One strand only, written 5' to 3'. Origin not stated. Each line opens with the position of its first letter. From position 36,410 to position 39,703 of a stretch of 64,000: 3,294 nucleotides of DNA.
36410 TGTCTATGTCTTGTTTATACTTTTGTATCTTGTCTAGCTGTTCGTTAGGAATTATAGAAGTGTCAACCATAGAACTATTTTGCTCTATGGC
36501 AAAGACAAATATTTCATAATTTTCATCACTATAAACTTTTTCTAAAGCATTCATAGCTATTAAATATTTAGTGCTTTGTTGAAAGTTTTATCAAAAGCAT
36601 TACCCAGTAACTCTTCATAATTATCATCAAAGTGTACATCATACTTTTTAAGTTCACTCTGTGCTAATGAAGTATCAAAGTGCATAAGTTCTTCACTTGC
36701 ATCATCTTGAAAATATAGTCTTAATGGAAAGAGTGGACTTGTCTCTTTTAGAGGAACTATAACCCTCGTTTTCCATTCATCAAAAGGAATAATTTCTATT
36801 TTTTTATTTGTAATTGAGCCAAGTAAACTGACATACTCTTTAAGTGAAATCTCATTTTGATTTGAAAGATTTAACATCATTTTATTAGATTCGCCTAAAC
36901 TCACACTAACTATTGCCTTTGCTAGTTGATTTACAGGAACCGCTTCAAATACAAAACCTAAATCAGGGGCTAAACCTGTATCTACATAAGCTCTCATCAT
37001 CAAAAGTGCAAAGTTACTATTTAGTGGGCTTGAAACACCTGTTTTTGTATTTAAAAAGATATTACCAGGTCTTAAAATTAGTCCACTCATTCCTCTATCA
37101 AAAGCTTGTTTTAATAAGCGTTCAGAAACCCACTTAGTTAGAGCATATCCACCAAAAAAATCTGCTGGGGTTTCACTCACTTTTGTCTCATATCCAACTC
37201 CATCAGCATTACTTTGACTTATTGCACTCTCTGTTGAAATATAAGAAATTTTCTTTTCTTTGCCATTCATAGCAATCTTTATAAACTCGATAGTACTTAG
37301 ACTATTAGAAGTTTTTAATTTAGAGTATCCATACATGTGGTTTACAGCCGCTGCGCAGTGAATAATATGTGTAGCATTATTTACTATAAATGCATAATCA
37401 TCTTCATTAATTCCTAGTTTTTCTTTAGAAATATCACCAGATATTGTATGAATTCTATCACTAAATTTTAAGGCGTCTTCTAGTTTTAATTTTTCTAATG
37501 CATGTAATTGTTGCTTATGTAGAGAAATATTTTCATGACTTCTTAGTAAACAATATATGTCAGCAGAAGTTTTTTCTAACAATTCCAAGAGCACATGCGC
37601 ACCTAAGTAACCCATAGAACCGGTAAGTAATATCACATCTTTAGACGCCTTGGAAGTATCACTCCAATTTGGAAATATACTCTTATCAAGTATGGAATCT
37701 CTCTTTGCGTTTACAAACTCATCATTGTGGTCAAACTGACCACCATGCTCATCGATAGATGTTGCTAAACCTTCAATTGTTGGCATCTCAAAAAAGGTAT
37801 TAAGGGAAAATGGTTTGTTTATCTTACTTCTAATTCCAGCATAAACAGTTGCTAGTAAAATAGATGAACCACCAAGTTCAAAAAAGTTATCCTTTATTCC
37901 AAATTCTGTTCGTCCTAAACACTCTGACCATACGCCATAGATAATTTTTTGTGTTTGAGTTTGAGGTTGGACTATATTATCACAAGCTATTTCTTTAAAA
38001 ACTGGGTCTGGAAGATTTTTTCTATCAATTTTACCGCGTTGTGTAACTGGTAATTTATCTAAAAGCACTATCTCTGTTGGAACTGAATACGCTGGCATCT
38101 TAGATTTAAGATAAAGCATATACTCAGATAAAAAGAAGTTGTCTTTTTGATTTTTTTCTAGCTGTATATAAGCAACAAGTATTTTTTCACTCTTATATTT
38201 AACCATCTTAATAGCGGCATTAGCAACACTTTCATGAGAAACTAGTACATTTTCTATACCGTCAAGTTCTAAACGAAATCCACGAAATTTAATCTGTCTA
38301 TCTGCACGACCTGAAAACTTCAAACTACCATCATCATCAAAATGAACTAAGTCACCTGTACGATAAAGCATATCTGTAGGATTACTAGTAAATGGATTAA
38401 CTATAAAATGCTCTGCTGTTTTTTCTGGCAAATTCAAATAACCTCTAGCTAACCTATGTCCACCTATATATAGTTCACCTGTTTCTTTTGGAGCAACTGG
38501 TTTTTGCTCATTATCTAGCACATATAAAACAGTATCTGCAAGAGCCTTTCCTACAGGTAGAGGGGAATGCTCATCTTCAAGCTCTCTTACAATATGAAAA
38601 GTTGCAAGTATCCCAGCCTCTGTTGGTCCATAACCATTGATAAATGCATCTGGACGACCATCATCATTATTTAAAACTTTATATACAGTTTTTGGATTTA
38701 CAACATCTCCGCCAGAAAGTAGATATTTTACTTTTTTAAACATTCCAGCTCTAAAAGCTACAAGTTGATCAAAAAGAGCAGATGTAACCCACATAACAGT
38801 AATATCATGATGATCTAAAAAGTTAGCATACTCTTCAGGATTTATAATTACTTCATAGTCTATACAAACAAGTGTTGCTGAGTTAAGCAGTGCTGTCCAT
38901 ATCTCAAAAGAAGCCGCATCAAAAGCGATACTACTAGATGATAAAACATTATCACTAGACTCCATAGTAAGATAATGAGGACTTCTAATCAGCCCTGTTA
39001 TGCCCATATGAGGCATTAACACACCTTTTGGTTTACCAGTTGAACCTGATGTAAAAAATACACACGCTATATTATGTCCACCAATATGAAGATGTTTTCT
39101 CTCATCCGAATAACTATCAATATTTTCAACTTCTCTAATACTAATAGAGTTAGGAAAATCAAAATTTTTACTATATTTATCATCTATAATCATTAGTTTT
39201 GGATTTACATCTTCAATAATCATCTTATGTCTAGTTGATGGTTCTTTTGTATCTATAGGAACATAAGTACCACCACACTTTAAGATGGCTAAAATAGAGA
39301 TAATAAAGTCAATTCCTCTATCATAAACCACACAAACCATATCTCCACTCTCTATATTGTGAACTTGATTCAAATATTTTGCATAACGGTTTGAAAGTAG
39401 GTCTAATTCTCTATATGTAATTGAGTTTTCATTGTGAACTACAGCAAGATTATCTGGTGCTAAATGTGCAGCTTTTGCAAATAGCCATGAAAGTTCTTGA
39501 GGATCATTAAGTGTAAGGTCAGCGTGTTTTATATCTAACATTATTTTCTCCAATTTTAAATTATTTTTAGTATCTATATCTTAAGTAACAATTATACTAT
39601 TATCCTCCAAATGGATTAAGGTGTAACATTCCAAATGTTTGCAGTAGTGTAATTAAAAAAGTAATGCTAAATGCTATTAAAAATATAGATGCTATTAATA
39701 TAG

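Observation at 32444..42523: Self-contained seven-gene operon around a stand-alone A-T-R (NRPS-like reductase) enzyme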

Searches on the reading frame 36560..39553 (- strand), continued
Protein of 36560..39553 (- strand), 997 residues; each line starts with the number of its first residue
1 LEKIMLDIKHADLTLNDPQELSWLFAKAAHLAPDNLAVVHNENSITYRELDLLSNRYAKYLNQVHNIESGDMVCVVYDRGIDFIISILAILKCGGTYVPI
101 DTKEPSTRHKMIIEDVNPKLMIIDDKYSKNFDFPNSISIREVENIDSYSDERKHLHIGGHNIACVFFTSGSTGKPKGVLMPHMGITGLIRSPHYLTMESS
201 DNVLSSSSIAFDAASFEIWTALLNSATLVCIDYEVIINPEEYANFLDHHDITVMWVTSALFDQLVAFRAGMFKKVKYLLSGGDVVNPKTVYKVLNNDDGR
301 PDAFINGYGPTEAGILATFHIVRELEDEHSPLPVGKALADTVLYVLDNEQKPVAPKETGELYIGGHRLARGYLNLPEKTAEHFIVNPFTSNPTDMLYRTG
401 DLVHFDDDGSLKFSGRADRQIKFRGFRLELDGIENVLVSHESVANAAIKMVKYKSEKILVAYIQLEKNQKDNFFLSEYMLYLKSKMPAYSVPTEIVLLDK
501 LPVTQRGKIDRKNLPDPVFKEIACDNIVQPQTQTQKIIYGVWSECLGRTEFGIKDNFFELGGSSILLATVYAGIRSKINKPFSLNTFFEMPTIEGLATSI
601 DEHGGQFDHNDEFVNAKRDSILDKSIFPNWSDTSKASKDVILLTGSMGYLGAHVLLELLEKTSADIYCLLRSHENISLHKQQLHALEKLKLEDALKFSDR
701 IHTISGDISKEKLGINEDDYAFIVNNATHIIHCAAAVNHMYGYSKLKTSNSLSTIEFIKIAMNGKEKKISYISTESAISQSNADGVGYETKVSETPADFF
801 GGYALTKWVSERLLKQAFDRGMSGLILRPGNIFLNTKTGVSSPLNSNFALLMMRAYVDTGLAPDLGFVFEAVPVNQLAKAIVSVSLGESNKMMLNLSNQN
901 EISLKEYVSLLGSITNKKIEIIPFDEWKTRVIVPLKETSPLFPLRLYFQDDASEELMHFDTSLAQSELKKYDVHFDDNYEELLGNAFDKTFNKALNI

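Call 45: search_protein_families(library=pfam, proteins=[L007:4857-6095:+, L007:6079-7227:+, L008:12321-13490:-, L002:13002-14264:-, L010:425-1180:-], max_evalue=0.1)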
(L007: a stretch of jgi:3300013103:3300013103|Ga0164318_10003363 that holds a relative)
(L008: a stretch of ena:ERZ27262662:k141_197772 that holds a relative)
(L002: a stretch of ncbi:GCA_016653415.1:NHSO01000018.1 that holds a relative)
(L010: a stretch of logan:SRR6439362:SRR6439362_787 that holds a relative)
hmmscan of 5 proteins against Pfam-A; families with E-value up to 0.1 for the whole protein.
L007:4857-6095:+ (412 aa): 2 families
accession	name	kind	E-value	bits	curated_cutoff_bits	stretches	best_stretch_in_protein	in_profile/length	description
PF01943.22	Polysacc_synt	-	5.7e-05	23.1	28.2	1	4-262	33-272/274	Polysaccharide biosynthesis protein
PF06699.16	PIG-F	-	0.062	13.9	24.2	1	228-354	14-139/183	GPI biosynthesis protein family Pig-F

L007:6079-7227:+ (382 aa): 2 families
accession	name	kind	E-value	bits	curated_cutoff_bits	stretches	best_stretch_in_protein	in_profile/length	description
PF01156.24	IU_nuc_hydro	-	5.1e-30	105.6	34.2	1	37-370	1-293/297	Inosine-uridine preferring nucleoside hydrolase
PF18799.6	LPD5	-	0.014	16.2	27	1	226-286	50-108/144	Large polyvalent protein-associated domain 5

L008:12321-13490:- (389 aa): 7 families
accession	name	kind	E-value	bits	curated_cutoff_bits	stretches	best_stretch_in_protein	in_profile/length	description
PF03403.19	PAF-AH_p_II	-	5.6e-09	35.5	20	1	148-190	96-138/372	Platelet-activating factor acetylhydrolase, isoform II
PF12740.14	PETase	-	2.1e-06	27.8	28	1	174-364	76-240/263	PET hydrolase-like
PF20434.5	BD-FAE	-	1.4e-05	25.2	26.8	1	147-273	8-138/215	BD-FAE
PF07224.18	Chlorophyllase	-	0.00014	21.2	26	1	145-238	35-127/301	Chlorophyllase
PF12146.15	Hydrolase_4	-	0.00056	19.7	27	1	154-242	6-91/239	Serine aminopeptidase, S33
PF12697.13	Abhydrolase_6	-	0.0033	18.6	26.3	1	155-262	1-93/217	Alpha/beta hydrolase family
PF01738.24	DLH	-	0.014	15.4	21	0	149-283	11-155/217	Dienelactone hydrolase family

L002:13002-14264:- (420 aa): 1 family
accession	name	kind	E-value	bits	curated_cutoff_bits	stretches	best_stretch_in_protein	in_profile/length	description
PF03222.19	Trp_Tyr_perm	-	1.6e-07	31.2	22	1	20-327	9-306/393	Tryptophan/tyrosine permease family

L010:425-1180:- (251 aa): 3 families
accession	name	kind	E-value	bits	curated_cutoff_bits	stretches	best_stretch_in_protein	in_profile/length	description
PF01648.25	ACPS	-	9.7e-18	64.7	25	1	124-210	2-94/111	4'-phosphopantetheinyl transferase superfamily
PF22624.1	AASDHPPT_N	-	1e-12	48.6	27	1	39-117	16-96/100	4'-phosphopantetheinyl transferase, N-terminal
PF18053.6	GyrB_insert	-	0.07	13.5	26.1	0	128-157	101-131/167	DNA gyrase B subunit insert domain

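Call 48: search_dna_similar(query=window:36560-39541:-, collection=plasmids, mode=protein, max_rows=15)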
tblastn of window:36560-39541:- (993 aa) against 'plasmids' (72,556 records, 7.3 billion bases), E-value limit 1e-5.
In 12 record(s) the limit of 40 matching pieces per record was reached: places in those records are undercounted.
Records with a match: 2828; places in all: 11555; records where one place covers at least 80% of the query: 217.
Best place of each record, by identity: <60% 2828.
By first word of the organism name: Streptomyces 297; Rhizobium 243; Bacillus 191; Salmonella 184; Sinorhizobium 140; Ralstonia 137; Rhodococcus 108; Pseudosulfitobacter 85; Burkholderia 79; Agrobacterium 56; and 262 more.
By predicted mobility (MOB-suite, as given by PLSDB): non-mobilizable 1672; conjugative 646; mobilizable 510.
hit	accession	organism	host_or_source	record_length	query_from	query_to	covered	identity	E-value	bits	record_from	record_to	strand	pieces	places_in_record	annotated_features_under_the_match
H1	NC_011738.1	Gloeothece citriformis PCC 7424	-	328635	20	961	95%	32.6%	8e-130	442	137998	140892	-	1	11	non-ribosomal peptide synthetase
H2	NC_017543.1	Paenibacillus polymyxa M1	-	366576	21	969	95%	32.2%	4e-59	442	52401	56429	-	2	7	non-ribosomal peptide synthetase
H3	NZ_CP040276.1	Nostoc sp. C052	Blasia pusilla,pure culture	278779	20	972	96%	31.8%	4e-78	464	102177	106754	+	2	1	non-ribosomal peptide synthetase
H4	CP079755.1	Klebsiella grimontii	cell culture,urine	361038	14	969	96%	31.6%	1e-116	402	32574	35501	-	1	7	none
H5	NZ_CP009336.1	Bacillus thuringiensis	-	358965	14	969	96%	31.6%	2e-116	402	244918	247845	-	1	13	non-ribosomal peptide synthetase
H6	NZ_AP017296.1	Nostoc sp. NIES-3756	-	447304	14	979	97%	31.3%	2e-120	414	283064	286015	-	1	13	non-ribosomal peptide synthetase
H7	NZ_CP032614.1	Bacillus thuringiensis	single cell,soil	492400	17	975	97%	30.9%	1e-95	340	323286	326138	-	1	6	non-ribosomal peptide synthetase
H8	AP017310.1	Leptolyngbya sp. NIES-3755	-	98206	19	951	94%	31.8%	1e-126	432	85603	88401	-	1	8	amino acid adenylation domain protein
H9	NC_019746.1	Gloeocapsa sp. PCC 7428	-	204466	29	981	96%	31.0%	2e-74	421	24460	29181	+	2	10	thioester reductase domain-containing protein | non-ribosomal peptide synthetase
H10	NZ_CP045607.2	Bacillus cereus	Whole organism,soil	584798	17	975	97%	30.7%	7e-95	338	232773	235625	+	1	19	non-ribosomal peptide synthetase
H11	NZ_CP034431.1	Bradyrhizobium sp. LCT2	Lespedeza cuneata,genome,nodule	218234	21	928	91%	32.3%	3e-62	434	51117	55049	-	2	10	non-ribosomal peptide synthetase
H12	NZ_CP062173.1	Mycetohabitans rhizoxinica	Rhizopus microsporus,bacterial ...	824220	17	989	98%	29.9%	2e-110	384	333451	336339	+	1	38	amino acid adenylation domain-containing protein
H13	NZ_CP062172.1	Mycetohabitans rhizoxinica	Rhizopus microsporus,bacterial ...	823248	17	989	98%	29.7%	2e-109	382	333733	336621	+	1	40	amino acid adenylation domain-containing protein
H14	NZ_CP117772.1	Nostoc sp. UHCC 0926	whole organism,lichen surface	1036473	20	950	92%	31.7%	1e-65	395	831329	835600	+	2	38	none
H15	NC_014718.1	Mycetohabitans rhizoxinica HKI 454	-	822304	17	989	98%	29.5%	8e-108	377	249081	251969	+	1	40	non-ribosomal peptide synthetase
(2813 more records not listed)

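Call 54: list_cluster_members(proteins=[P0008, P0015, P0017, P0018, P0026, P0025, P0027, P0001])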
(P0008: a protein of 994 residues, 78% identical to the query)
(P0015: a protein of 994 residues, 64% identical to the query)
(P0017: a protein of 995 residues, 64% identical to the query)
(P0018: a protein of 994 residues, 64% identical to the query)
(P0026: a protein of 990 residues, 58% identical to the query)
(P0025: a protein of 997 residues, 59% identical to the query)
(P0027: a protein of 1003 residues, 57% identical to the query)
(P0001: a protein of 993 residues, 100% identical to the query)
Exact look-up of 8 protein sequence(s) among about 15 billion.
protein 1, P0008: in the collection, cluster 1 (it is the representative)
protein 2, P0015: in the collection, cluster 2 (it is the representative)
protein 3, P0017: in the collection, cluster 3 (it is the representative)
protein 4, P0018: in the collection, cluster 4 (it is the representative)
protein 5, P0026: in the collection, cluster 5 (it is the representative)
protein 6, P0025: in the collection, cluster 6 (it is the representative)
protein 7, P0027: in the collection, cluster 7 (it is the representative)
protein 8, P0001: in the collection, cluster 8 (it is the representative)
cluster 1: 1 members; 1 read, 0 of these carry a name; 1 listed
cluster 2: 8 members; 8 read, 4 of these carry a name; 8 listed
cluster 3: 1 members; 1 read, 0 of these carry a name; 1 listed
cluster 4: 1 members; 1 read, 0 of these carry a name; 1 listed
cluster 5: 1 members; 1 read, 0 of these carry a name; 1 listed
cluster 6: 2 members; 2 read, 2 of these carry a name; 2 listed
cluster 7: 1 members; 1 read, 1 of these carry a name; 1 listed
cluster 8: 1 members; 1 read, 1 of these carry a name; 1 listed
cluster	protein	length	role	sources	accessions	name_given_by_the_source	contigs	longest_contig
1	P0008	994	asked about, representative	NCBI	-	-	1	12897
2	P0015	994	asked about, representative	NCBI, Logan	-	-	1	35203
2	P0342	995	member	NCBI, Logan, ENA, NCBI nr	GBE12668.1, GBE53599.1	linear gramicidin synthase subunit D [bacterium BMS3Bbin14] | linear gramicidin synthase subunit D [bacterium BMS3Abin13]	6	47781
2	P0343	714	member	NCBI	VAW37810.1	hypothetical protein MNBD_DELTA04-1696, partial [hydrothermal vent metagenome]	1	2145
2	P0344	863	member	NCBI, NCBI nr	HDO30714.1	MAG TPA: amino acid adenylation domain-containing protein, partial [Desulfobacteraceae ... | amino acid adenylation domain-containing protein [Desulfobacteraceae bacterium]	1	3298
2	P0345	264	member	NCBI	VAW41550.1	hypothetical protein MNBD_DELTA04-1181, partial [hydrothermal vent metagenome]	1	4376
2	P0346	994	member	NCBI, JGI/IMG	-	-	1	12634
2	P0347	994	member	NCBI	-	-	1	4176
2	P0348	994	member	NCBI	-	-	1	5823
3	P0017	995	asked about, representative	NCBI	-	-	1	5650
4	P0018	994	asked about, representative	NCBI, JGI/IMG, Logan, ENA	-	-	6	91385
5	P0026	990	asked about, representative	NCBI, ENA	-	-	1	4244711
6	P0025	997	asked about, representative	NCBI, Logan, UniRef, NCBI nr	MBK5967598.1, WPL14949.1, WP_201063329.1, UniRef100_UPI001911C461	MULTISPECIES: amino acid adenylation domain-containing SDR family oxidoreductase ... | amino acid adenylation domain-containing SDR family oxidoreductase n=1 ...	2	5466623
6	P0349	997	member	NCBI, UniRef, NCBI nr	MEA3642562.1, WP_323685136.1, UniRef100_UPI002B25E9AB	MAG: amino acid adenylation domain-containing protein [Lamprobacter sp.] | amino acid adenylation domain-containing protein n=1 Tax=Lamprobacter sp. TaxID=3100796 ... | amino acid adenylation domain-containing protein [Lamprobacter sp.]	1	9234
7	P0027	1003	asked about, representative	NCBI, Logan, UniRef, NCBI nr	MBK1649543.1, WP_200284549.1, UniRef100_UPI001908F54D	amino acid adenylation domain-containing protein [Rhabdochromatium marinum] | amino acid adenylation domain-containing protein n=1 Tax=Rhabdochromatium marinum ...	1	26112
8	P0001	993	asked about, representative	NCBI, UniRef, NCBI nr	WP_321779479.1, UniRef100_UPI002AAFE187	amino acid adenylation domain-containing protein [Sulfurimonas sp.] | amino acid adenylation domain-containing protein n=1 Tax=Sulfurimonas sp. TaxID=2022749 ...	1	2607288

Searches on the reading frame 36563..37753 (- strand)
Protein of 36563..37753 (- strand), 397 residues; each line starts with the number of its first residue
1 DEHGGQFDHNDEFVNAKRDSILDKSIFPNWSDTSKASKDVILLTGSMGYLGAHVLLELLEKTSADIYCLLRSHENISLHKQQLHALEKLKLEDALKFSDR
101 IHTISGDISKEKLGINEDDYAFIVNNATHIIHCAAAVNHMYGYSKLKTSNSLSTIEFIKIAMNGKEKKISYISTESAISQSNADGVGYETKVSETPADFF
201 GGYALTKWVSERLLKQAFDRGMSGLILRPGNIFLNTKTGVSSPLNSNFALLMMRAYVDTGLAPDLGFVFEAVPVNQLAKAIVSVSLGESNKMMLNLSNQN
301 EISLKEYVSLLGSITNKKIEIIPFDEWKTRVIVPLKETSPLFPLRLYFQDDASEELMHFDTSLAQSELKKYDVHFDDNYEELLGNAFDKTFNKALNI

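Call 34: search_solved_structures(query=window:36563-37753:-, max_evalue=0.00001, show_alignments=2)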
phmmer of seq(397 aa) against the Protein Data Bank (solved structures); distinct sequences matched with E-value up to 0.00001: 12.
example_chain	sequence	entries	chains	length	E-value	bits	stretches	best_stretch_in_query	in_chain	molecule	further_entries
4u7w_A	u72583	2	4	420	1.3e-38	136.5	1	11-350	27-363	MxaA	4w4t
8v1x_A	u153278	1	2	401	2.6e-27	99.4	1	33-344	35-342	Type I polyketide synthase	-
5msc_A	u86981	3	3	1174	3.8e-18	69.2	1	39-264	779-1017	Carboxylic acid reductase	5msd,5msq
4dqv_A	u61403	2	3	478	5.2e-17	65.5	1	40-265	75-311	PROBABLE PEPTIDE SYNTHETASE NRP (PEPTIDE SYNTHASE) | Peptide synthetase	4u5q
6vtj_A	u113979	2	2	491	1.3e-16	64.2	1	19-330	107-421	Non-ribosomal peptide synthetase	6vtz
9x29_A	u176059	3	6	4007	5.4e-16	62.1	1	36-328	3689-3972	PKS-NRPS hybrid synthetase psoA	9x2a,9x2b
9x2c_A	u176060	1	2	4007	5.5e-16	62.1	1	36-328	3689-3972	PKS-NRPS hybrid synthetase psoA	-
5mso_A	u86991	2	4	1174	9.3e-16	61.4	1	39-268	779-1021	Carboxylic acid reductase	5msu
5msp_A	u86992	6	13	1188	8e-15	58.3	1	39-273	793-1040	Thioester reductase domain-containing protein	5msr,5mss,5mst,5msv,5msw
4f6l_B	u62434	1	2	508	2.9e-11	46.6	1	41-326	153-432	AusA reductase domain protein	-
4f6c_A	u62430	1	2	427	8e-11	45.1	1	41-326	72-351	AusA reductase domain protein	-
6nki_A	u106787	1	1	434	9.2e-07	31.8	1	36-232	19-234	NRPS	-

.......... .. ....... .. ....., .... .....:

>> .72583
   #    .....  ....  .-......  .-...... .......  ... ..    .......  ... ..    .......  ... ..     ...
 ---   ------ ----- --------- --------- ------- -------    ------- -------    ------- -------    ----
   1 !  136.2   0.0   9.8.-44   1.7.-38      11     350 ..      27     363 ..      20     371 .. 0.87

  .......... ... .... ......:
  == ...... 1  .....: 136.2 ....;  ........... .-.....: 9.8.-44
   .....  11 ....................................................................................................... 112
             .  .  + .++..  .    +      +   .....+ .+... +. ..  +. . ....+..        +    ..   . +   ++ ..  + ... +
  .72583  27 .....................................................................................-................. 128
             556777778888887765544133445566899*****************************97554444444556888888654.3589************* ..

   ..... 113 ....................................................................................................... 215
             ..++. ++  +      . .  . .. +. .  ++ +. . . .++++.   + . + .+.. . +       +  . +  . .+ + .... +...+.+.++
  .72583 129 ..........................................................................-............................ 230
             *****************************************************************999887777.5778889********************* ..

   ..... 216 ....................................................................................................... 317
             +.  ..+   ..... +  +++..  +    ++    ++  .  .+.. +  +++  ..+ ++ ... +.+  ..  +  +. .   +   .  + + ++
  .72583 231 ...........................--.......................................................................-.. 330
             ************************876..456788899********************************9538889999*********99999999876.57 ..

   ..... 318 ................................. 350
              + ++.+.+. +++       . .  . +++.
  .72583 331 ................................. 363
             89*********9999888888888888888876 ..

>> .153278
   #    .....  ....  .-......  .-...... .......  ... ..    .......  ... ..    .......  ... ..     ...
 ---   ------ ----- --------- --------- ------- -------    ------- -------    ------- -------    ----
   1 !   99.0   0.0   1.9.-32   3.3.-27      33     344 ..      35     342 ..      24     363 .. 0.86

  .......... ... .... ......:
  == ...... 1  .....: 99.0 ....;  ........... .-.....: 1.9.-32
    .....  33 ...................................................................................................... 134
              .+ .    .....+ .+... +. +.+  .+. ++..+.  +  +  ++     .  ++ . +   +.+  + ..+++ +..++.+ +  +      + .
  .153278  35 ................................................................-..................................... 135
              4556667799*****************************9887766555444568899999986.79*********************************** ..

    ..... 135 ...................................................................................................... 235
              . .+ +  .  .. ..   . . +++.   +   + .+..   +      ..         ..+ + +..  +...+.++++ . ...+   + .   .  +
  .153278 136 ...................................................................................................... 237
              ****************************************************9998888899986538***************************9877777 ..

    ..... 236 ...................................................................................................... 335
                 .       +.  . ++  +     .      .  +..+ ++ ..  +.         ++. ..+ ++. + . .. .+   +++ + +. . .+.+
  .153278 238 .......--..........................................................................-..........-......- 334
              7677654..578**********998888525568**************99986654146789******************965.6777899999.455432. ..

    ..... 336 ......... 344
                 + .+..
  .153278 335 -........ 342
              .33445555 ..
